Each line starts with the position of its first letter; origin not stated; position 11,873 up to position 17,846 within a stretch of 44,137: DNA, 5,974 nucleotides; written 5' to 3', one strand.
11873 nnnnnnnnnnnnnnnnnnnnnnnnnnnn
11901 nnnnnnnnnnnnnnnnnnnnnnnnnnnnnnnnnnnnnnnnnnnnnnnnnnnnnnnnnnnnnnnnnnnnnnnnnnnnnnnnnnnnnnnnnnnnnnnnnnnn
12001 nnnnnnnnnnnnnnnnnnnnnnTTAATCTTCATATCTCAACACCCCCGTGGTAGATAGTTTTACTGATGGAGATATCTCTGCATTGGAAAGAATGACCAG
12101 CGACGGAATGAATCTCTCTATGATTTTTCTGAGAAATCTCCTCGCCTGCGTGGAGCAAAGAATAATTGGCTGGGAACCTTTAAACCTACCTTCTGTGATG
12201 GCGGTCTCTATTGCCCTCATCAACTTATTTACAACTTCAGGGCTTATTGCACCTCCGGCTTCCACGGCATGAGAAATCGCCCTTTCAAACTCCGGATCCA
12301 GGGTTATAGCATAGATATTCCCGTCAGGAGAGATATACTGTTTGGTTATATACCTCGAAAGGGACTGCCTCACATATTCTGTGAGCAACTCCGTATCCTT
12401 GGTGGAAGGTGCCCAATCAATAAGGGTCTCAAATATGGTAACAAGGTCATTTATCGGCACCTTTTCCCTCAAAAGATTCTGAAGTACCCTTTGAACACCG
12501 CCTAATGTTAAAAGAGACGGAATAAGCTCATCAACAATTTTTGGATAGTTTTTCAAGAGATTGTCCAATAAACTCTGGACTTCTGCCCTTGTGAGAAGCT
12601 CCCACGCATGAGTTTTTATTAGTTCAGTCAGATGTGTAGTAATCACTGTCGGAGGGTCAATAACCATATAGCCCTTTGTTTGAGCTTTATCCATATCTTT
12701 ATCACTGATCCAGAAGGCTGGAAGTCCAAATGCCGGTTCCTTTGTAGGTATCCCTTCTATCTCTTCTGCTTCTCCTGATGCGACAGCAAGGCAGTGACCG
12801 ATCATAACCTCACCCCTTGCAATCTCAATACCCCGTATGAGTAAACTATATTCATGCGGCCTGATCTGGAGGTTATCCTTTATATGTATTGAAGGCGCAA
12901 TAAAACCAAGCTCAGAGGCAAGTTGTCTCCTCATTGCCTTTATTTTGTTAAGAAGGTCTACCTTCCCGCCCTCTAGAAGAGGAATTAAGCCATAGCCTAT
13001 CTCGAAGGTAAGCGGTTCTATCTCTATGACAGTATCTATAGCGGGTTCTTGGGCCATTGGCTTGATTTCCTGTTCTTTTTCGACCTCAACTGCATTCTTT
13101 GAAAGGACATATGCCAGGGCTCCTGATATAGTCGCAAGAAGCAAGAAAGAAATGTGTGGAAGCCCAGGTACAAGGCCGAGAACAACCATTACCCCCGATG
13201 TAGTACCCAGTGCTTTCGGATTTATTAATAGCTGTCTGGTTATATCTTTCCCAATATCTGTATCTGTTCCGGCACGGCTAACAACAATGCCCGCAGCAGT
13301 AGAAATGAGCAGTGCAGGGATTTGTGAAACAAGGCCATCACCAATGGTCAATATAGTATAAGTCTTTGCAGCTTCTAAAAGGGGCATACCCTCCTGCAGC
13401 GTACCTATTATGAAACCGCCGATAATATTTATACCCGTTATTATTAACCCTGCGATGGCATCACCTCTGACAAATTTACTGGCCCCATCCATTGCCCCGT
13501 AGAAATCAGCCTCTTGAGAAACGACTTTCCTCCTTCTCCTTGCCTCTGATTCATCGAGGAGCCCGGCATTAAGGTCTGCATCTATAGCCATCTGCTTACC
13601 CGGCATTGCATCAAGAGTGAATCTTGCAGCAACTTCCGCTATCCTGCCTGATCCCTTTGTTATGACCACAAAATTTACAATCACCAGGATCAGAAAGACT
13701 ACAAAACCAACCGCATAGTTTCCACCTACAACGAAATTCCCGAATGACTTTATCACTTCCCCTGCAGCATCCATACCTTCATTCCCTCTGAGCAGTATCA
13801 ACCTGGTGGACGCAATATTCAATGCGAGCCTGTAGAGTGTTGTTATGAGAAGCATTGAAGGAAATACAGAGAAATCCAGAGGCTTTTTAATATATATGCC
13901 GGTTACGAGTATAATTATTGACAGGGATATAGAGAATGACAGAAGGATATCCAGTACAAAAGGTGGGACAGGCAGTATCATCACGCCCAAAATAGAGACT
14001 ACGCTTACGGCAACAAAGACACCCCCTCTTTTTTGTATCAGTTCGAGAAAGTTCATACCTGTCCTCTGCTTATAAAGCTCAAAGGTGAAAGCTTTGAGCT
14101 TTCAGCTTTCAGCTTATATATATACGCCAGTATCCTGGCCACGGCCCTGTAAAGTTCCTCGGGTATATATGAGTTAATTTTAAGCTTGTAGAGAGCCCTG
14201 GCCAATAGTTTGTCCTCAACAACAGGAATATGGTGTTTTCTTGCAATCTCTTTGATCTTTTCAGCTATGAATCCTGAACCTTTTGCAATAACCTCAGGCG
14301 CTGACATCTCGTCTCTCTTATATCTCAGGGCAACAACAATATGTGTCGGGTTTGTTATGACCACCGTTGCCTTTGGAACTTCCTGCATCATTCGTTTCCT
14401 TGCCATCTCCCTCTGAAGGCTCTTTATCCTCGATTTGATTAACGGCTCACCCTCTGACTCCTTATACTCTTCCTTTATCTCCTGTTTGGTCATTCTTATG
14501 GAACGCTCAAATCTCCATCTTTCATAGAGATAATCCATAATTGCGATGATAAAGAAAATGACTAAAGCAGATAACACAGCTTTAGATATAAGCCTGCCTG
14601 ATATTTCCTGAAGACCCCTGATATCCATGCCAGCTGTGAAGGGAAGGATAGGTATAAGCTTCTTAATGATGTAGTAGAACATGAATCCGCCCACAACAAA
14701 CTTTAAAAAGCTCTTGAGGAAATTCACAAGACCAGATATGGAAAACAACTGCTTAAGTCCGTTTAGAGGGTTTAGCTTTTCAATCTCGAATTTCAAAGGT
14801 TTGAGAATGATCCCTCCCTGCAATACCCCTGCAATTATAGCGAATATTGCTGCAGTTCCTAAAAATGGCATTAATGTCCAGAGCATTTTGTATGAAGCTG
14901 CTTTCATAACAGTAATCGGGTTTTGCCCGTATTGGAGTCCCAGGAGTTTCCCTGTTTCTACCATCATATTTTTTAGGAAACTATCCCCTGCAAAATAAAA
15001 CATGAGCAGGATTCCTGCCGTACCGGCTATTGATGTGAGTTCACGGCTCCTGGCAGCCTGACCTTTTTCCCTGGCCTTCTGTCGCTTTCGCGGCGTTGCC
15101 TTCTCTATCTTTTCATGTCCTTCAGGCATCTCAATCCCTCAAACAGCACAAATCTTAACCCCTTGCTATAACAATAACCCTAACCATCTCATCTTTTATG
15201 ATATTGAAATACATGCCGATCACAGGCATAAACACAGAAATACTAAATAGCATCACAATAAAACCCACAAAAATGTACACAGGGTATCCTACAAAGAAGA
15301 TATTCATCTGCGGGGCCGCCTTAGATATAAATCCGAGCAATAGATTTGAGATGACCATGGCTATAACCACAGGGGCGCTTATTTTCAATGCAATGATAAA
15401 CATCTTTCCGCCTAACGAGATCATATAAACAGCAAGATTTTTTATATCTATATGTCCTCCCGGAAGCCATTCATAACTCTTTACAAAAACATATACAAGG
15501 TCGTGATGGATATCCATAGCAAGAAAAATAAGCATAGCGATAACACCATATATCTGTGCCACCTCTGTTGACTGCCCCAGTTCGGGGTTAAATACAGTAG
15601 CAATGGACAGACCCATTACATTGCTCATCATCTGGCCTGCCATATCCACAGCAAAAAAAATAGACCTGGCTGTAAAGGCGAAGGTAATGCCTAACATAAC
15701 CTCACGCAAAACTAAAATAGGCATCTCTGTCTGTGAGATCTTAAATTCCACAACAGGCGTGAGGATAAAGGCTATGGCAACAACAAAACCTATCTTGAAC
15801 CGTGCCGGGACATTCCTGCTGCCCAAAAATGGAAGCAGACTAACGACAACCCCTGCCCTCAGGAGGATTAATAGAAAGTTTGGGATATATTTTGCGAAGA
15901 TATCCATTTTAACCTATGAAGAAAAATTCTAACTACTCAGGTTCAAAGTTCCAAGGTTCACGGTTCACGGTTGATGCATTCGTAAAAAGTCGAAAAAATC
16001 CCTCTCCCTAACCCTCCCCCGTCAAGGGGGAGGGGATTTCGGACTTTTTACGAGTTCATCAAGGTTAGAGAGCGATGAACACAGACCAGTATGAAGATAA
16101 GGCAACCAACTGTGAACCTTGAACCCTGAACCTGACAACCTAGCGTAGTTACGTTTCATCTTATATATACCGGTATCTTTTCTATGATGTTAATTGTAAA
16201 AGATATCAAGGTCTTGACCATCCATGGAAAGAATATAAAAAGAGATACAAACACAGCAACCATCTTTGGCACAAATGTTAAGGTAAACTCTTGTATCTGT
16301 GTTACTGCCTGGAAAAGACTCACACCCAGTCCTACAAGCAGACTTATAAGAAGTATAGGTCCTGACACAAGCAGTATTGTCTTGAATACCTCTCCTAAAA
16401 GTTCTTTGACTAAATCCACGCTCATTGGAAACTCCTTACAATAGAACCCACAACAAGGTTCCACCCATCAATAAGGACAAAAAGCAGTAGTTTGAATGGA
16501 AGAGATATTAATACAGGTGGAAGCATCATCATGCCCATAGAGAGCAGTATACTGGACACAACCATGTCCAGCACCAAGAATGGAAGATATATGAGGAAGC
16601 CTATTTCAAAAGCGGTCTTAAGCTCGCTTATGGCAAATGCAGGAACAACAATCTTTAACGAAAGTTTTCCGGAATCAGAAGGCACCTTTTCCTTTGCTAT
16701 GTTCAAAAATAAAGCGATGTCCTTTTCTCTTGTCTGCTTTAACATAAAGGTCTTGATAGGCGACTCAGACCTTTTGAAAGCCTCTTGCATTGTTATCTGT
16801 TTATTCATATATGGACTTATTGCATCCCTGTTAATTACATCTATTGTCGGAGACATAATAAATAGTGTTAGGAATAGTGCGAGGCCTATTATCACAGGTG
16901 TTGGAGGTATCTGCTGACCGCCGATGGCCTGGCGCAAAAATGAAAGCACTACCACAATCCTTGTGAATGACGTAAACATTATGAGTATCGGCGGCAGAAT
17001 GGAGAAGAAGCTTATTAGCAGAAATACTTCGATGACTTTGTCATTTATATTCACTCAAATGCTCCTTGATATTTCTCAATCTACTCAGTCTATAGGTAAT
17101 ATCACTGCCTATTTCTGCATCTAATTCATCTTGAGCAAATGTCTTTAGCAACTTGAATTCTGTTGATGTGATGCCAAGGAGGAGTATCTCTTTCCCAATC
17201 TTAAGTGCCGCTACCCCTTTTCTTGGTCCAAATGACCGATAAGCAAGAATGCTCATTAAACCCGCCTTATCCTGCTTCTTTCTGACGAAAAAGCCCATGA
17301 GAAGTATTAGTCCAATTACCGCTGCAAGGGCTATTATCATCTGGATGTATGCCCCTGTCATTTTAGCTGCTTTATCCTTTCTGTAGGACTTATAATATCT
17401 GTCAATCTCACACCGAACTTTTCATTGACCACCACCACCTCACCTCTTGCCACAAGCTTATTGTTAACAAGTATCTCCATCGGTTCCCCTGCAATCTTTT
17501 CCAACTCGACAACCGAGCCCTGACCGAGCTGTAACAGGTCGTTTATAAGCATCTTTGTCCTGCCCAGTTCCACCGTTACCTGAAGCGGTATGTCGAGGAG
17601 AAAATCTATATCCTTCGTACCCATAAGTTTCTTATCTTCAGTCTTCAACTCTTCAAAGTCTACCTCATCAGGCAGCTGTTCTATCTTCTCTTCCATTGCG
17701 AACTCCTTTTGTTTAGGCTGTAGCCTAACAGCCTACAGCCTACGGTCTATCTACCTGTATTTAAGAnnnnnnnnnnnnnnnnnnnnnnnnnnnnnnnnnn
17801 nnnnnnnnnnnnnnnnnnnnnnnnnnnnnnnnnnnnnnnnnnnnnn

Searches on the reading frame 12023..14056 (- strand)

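Call 62: search_protein_families(library=pfam, proteins=[window:12023-14056:-], max_evalue=0.00001)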
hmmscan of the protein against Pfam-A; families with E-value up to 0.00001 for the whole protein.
window:12023-14056:- (677 aa): 1 family
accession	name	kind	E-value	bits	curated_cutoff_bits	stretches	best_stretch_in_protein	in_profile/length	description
PF00771.25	FHIPEP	-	1e-273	910.2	29.1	1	22-665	1-656/657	FHIPEP family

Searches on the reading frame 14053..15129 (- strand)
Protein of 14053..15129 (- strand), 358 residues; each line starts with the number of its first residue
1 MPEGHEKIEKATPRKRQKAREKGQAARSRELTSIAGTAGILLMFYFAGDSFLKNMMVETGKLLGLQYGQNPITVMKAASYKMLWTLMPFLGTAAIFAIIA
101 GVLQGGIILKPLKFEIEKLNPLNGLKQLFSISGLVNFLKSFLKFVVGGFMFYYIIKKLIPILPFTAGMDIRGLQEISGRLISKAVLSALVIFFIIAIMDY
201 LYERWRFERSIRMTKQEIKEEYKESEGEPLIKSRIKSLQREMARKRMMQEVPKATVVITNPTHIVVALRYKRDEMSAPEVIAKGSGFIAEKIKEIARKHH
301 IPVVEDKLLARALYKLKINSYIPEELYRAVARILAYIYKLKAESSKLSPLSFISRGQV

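Call 62: search_protein_families(library=pfam, proteins=[window:14053-15129:-], max_evalue=0.00001)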
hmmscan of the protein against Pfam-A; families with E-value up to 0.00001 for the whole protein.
window:14053-15129:- (358 aa): 1 family
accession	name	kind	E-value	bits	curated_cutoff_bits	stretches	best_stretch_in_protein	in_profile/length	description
PF01312.24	Bac_export_2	-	1.1e-118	396.8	24.4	1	6-337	2-335/335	FlhB HrpN YscU SpaS Family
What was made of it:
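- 14053..15129 (-): flhB, encoding the export-gate partner of the FliK switch domain, present in the same window. Pfam Bac_export_2, 396.8 bits (call 62).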

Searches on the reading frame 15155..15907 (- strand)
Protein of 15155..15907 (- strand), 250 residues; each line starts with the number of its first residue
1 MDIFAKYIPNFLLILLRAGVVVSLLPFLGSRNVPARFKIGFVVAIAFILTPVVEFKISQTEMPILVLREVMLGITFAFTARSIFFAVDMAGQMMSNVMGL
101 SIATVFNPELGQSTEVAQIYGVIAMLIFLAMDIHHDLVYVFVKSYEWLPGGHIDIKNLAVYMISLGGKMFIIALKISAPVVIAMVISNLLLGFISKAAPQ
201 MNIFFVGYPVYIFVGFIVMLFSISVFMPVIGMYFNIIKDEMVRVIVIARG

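Call 62: search_protein_families(library=pfam, proteins=[window:15155-15907:-], max_evalue=0.00001)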
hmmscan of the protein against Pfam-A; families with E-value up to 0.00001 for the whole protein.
window:15155-15907:- (250 aa): 1 family
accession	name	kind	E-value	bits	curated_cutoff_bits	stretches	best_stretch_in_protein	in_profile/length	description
PF01311.25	Bac_export_1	-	3.7e-59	200.6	27.8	1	10-234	3-227/230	Bacterial export proteins, family 1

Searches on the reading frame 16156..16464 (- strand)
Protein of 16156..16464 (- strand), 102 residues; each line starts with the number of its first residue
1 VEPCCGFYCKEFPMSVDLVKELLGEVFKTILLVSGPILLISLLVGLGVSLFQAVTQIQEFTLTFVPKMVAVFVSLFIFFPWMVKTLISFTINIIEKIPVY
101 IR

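Call 62: search_protein_families(library=pfam, proteins=[window:16156-16464:-], max_evalue=0.00001)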
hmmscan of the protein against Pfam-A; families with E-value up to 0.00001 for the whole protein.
window:16156-16464:- (102 aa): 1 family
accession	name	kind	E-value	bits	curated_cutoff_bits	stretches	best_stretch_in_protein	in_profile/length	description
PF01313.24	Bac_export_3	-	3.2e-27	94.7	25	1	21-90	4-73/74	Bacterial export proteins, family 3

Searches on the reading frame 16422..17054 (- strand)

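Call 62: search_protein_families(library=pfam, proteins=[window:16422-17054:-], max_evalue=0.00001)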
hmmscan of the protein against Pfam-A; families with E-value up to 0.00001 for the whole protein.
window:16422-17054:- (210 aa): 1 family
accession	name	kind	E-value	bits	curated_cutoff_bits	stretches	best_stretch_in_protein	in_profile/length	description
PF00813.25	FliP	-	1.9e-80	269.8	26.9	1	13-204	1-190/191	FliP family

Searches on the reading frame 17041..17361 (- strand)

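Call 62: search_protein_families(library=pfam, proteins=[window:17041-17361:-], max_evalue=0.00001)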
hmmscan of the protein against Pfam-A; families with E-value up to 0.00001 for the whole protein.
window:17041-17361:- (106 aa): 1 family
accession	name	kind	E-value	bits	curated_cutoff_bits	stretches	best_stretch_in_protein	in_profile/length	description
PF04347.18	FliO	-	1.3e-07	32.1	22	1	27-84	4-70/91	Flagellar biosynthesis protein, FliO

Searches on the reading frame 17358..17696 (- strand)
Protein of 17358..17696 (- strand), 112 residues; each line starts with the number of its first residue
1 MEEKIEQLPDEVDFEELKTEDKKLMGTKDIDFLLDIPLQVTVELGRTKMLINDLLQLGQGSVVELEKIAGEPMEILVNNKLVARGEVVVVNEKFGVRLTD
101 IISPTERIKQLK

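Call 62: search_protein_families(library=pfam, proteins=[window:17358-17696:-], max_evalue=0.00001)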
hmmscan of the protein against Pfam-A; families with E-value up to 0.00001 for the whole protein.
window:17358-17696:- (112 aa): 1 family
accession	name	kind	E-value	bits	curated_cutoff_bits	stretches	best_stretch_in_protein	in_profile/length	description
PF01052.25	FliMN_C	-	5.9e-26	90.6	23.8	1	33-102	3-72/73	Type III flagellar switch regulator (C-ring) FliN C-term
